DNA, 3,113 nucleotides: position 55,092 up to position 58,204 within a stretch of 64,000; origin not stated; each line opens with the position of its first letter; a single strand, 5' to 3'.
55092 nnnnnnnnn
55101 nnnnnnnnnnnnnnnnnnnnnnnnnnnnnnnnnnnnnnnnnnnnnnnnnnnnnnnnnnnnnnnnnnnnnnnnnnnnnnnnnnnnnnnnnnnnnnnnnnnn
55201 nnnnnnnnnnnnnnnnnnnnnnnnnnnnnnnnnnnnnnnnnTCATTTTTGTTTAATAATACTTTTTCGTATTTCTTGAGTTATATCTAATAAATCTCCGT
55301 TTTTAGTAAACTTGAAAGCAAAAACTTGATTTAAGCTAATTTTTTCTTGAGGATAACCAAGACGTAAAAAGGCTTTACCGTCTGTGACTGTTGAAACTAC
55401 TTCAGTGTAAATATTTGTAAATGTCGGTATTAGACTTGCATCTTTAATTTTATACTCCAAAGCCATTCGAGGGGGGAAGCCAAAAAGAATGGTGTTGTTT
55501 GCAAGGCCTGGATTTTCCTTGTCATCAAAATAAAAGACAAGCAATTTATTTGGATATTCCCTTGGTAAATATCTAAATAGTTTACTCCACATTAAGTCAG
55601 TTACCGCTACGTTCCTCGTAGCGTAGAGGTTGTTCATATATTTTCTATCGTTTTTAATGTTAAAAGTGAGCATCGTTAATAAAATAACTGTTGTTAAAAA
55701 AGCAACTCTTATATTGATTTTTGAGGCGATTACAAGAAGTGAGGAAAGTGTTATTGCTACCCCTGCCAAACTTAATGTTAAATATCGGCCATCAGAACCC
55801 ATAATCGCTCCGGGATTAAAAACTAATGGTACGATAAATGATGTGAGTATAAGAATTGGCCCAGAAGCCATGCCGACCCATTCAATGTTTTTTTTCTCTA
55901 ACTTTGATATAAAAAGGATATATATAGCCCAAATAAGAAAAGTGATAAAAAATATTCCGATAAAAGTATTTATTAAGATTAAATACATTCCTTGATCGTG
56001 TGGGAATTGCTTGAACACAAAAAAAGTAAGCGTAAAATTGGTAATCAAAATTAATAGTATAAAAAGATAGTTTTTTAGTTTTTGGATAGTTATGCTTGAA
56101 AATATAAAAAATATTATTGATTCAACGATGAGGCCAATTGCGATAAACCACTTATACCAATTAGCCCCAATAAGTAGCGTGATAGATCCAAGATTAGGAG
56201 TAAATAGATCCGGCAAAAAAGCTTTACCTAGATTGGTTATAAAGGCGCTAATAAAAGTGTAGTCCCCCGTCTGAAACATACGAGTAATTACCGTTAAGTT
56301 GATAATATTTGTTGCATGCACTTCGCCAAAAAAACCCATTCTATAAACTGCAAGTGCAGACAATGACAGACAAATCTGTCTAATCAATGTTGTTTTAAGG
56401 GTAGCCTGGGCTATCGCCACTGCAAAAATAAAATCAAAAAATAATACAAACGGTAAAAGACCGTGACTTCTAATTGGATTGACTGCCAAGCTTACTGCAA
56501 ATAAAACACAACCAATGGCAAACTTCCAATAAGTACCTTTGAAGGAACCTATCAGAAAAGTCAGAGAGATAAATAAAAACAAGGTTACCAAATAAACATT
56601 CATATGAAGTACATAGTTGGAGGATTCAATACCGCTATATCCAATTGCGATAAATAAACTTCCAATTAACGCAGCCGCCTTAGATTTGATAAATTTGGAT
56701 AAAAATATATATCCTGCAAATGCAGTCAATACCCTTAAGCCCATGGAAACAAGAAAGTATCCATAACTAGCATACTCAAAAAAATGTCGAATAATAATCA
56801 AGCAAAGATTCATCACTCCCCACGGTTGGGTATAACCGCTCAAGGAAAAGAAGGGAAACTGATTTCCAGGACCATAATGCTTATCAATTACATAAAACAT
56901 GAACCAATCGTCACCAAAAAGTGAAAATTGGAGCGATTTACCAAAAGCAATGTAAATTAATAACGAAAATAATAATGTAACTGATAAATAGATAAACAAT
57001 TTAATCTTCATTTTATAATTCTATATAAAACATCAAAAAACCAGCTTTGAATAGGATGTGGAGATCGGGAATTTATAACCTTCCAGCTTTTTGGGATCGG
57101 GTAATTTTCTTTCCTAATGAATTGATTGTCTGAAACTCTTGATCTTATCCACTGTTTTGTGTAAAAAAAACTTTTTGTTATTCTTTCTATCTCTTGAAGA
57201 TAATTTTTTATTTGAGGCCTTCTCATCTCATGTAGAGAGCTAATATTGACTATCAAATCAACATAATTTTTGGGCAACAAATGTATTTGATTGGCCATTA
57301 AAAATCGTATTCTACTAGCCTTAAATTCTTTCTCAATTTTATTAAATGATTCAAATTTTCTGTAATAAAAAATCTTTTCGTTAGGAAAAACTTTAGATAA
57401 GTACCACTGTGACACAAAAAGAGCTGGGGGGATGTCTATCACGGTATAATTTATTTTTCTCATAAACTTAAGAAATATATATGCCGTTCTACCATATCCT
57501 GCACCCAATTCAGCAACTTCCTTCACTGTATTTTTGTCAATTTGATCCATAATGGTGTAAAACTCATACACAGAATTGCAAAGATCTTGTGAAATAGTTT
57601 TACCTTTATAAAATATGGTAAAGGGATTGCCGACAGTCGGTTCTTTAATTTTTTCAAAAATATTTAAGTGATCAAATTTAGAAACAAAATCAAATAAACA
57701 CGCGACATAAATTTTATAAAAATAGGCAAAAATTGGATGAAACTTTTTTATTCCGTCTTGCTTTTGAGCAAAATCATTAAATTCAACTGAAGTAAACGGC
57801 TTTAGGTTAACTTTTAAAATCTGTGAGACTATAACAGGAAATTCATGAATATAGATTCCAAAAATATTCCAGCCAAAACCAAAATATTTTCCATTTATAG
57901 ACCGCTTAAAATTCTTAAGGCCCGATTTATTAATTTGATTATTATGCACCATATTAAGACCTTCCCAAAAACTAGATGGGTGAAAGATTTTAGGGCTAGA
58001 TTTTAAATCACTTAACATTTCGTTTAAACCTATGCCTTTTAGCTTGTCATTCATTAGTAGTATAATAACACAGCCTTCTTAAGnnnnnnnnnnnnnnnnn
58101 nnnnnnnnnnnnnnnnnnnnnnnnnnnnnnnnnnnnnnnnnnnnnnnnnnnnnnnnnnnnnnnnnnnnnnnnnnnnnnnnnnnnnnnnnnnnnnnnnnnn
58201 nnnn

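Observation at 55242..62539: Dpm1/GtrB-like GT2 genes paired with PMT/ArnT-like GT-C genes: lipid-linked monosaccharide donor system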

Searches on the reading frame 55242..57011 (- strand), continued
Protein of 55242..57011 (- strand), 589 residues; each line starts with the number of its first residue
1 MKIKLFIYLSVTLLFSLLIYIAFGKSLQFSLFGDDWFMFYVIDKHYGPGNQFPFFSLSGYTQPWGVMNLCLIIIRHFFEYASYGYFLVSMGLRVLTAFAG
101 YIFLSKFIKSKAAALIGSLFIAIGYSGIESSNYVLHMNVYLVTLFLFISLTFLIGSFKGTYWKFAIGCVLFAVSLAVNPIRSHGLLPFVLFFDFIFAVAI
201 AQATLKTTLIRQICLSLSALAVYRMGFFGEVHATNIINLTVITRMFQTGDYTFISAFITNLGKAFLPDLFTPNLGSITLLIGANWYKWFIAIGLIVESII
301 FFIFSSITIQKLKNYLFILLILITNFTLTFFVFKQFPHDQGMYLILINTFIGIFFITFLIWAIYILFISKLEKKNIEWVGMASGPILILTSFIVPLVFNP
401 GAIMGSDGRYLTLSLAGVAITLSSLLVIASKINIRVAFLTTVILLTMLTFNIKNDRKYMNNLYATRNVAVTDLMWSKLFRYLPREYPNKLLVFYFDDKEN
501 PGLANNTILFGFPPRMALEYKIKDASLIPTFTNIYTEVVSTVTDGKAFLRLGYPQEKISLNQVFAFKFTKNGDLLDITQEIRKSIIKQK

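Call 78: search_protein_representatives(alignment_id=A2)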
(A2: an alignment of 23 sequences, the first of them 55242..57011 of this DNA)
Query: 23 sequences, 594 profile positions. Proteins with E-value up to 0.001 (for the whole library): 1504; up to 1e-10: 686; up to 1e-30: 265. The best 150 are listed.
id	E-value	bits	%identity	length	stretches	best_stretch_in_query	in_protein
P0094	5.0e-229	778.2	-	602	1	4-593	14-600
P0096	1.3e-212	724.1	-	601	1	2-592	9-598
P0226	2.4e-210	716.5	-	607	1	6-592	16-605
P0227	4.9e-188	642.8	-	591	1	6-591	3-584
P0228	4.6e-182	623.1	-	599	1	3-592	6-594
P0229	2.1e-175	601.2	-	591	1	8-591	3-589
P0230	1.1e-166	572.4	-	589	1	1-590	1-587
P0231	2.2e-164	564.7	-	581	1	7-591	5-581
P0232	1.0e-163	562.5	-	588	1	6-591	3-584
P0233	1.4e-161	555.5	-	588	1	4-590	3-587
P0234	7.9e-159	546.4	-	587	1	6-590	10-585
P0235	2.6e-157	541.4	-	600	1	7-592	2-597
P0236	3.5e-155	534.4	-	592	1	7-590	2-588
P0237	1.0e-152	526.2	-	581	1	10-591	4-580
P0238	1.2e-152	526.0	-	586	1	10-592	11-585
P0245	7.4e-138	477.2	-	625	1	4-591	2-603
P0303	1.6e-90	320.8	-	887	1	10-591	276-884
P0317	4.3e-84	299.6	-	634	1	7-591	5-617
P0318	5.2e-84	299.3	-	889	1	1-589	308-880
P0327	6.1e-80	285.9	-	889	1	6-588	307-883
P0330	1.4e-79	284.7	-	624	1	2-590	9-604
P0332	1.3e-78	281.4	-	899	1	5-587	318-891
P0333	2.6e-78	280.5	-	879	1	6-587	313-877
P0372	7.4e-56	206.3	-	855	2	353-581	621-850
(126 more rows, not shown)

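Call 79: search_protein_families(library=pfam, proteins=[P0303, P0318, P0327, P0332, P0333, P0372, P0245, P0317, P0226, P0330], max_evalue=0.01)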
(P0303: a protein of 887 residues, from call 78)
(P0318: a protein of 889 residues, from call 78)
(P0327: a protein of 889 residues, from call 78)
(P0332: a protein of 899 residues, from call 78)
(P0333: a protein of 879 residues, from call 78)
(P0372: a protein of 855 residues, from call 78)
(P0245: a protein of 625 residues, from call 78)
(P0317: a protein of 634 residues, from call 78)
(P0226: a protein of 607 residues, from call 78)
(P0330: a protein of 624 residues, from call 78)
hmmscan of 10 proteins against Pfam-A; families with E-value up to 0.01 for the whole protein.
P0303 (887 aa): 3 families
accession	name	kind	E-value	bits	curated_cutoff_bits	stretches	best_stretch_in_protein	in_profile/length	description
PF00535.33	Glycos_transf_2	-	1.5e-23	84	23.3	1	7-124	1-127/168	Glycosyl transferase family 2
PF10111.15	Glyco_tranf_2_2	-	7.3e-10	39.2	27.3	1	7-97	1-100/276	Glycosyltransferase like family 2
PF13641.12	Glyco_tranf_2_3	-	4.3e-06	27.3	27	1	6-112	3-119/230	Glycosyltransferase like family 2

P0318 (889 aa): 3 families
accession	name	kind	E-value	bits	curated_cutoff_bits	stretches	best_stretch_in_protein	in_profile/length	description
PF00535.33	Glycos_transf_2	-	9.9e-27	94.4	23.3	1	8-183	1-167/168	Glycosyl transferase family 2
PF13641.12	Glyco_tranf_2_3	-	2.7e-13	50.9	27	1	7-220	3-211/230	Glycosyltransferase like family 2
PF10111.15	Glyco_tranf_2_2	-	1.2e-07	31.9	27.3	1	8-206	1-202/276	Glycosyltransferase like family 2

P0327 (889 aa): 4 families
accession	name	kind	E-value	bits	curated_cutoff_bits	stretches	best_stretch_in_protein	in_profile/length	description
PF00535.33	Glycos_transf_2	-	5.2e-25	88.7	23.3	1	6-177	1-167/168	Glycosyl transferase family 2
PF13641.12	Glyco_tranf_2_3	-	1.1e-16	62.1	27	1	5-214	3-211/230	Glycosyltransferase like family 2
PF10111.15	Glyco_tranf_2_2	-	8.3e-09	35.8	27.3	1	27-199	22-201/276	Glycosyltransferase like family 2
PF13712.12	Glyco_tranf_2_5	-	0.00056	20.1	27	1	58-202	31-175/210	Glycosyltransferase like family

P0332 (899 aa): 5 families
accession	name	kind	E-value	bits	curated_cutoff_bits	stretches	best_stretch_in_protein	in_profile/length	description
PF00535.33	Glycos_transf_2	-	2.1e-22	80.3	23.3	1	12-184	1-168/168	Glycosyl transferase family 2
PF13641.12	Glyco_tranf_2_3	-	2.3e-08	34.8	27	1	11-225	3-216/230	Glycosyltransferase like family 2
PF10111.15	Glyco_tranf_2_2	-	1.9e-07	31.3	27.3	1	13-206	2-202/276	Glycosyltransferase like family 2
PF13632.12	Glyco_trans_2_3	-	1.3e-06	28.8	27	1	89-275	1-174/198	Glycosyl transferase family group 2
PF02709.20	Glyco_transf_7C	-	0.0027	17.7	23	1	168-215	19-67/78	N-terminal domain of galactosyltransferase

P0333 (879 aa): 8 families
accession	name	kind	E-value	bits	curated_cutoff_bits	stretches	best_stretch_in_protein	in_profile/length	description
PF00535.33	Glycos_transf_2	-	2.1e-26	93.3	23.3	1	11-182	1-167/168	Glycosyl transferase family 2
PF13641.12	Glyco_tranf_2_3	-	1.3e-15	58.5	27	1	10-224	3-216/230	Glycosyltransferase like family 2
PF13632.12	Glyco_trans_2_3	-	2.2e-09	37.9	27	1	88-305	1-183/198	Glycosyl transferase family group 2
PF10111.15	Glyco_tranf_2_2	-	6.6e-09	36.1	27.3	1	24-205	16-202/276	Glycosyltransferase like family 2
PF09258.16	Glyco_transf_64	-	0.0025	17.6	21.3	1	11-112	2-102/245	Glycosyl transferase family 64 domain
PF13712.12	Glyco_tranf_2_5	-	0.0036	17.5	27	0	56-219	25-189/210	Glycosyltransferase like family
PF13506.12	Glyco_transf_21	-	0.0051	16.7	21.7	0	80-226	25-165/174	Glycosyl transferase family 21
PF02709.20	Glyco_transf_7C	-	0.0085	16.2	23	0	167-210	19-63/78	N-terminal domain of galactosyltransferase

P0372 (855 aa): 7 families
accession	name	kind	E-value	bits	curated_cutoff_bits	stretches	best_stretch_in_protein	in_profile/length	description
PF01370.27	Epimerase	-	2.9e-24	86.2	20.9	1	2-229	1-232/240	NAD dependent epimerase/dehydratase family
PF07993.18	NAD_binding_4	-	1.8e-17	63.8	20.1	2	66-190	83-229/258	Male sterility protein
PF01073.25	3Beta_HSD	-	4.9e-14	52.5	22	1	3-229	1-233/280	3-beta hydroxysteroid dehydrogenase/isomerase family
PF16363.11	GDP_Man_Dehyd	-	2.7e-12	47.2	27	1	3-248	1-261/332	GDP-mannose 4,6 dehydratase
PF04321.23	RmlD_sub_bind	-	5.9e-12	45.7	27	1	2-227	3-202/287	RmlD substrate binding domain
PF02719.21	Polysacc_synt_2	-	2.3e-08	34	20.2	1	2-175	1-173/293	Polysaccharide biosynthesis protein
PF13460.12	NAD_binding_10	-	0.0016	18.7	27.2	1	6-176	1-149/184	NAD(P)H-binding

P0245 (625 aa): 0 families

P0317 (634 aa): 0 families

P0226 (607 aa): 0 families

P0330 (624 aa): 0 families

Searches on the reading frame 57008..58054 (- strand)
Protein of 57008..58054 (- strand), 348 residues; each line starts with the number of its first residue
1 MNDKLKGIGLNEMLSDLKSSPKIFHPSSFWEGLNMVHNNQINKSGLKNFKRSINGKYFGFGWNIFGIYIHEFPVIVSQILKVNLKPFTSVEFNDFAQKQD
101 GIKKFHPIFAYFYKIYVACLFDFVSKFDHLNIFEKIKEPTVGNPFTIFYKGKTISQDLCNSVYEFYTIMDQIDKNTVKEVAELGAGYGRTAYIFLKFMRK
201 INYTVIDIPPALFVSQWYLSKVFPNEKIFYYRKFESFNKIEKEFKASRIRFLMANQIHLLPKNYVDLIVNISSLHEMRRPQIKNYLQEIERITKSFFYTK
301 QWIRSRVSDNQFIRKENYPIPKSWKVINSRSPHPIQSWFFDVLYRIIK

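Call 4: search_protein_families(library=pfam, proteins=[window:57008-58054:-], max_evalue=0.01)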
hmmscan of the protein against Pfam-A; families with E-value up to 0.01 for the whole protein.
window:57008-58054:- (348 aa): 3 families
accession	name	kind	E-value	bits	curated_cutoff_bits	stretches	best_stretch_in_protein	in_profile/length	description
PF13649.12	Methyltransf_25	-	0.0001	23.3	27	0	247-294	46-94/97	Methyltransferase domain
PF08241.18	Methyltransf_11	-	0.0025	18.8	21.2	0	241-294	43-88/95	Methyltransferase domain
PF08242.18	Methyltransf_12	-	0.0039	18.3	30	0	182-293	2-92/98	Methyltransferase domain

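Call 5: search_protein_families(library=ncbifam, proteins=[window:57008-58054:-], max_evalue=0.01)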
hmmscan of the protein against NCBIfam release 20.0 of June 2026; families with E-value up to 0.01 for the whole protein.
window:57008-58054:- (348 aa): 1 family
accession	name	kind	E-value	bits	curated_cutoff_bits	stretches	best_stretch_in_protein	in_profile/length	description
TIGR04371.1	methyltran_NanM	subfamily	3e-43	148.3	44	1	22-301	2-273/273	putative sugar O-methyltransferase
